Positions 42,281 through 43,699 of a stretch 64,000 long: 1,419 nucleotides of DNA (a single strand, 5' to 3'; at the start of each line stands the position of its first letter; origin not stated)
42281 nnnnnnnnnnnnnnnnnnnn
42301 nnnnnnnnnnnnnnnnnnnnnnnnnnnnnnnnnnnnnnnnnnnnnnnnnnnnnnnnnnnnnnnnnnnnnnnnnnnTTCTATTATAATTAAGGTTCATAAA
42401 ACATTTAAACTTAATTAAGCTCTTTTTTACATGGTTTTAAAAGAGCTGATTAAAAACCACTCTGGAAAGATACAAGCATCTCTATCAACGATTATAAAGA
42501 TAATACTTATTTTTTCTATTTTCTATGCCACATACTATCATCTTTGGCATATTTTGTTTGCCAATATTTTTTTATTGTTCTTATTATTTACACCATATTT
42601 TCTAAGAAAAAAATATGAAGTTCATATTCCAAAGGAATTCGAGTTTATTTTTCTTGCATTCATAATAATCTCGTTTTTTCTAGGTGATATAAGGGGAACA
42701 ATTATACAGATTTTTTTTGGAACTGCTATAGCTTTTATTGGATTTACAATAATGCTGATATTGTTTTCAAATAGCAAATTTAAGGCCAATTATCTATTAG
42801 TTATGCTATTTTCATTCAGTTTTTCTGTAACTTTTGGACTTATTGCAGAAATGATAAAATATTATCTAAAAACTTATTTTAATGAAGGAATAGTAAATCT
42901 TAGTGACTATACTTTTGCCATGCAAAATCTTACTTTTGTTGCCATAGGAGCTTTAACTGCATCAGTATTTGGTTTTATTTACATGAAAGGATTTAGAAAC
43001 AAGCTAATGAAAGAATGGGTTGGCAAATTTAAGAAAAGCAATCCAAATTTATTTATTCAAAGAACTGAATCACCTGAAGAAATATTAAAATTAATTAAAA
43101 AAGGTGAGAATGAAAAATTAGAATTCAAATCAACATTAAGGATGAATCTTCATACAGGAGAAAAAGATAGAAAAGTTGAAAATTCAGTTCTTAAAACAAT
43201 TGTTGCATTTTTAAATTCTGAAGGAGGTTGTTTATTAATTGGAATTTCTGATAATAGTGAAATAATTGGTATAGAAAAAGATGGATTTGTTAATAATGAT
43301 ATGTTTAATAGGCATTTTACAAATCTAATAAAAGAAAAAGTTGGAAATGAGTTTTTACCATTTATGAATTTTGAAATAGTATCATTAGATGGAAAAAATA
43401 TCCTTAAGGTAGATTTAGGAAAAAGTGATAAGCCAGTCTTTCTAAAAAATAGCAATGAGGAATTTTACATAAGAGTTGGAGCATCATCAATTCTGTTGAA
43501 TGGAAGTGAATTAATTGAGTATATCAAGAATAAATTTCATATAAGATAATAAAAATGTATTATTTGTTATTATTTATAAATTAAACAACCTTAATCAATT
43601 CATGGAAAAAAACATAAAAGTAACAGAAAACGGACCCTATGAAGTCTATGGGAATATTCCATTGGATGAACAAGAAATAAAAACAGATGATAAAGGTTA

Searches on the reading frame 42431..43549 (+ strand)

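Call 95: search_protein_families(library=pfam, proteins=[window:42431-43549:+], max_evalue=0.001)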
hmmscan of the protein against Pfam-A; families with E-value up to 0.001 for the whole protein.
window:42431-43549:+ (372 aa): 1 family
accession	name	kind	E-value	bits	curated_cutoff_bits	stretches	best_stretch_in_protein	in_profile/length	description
PF04326.19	SLFN_AlbA_2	-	1.3e-22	81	25.3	1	226-355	1-116/118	Schlafen, AlbA_2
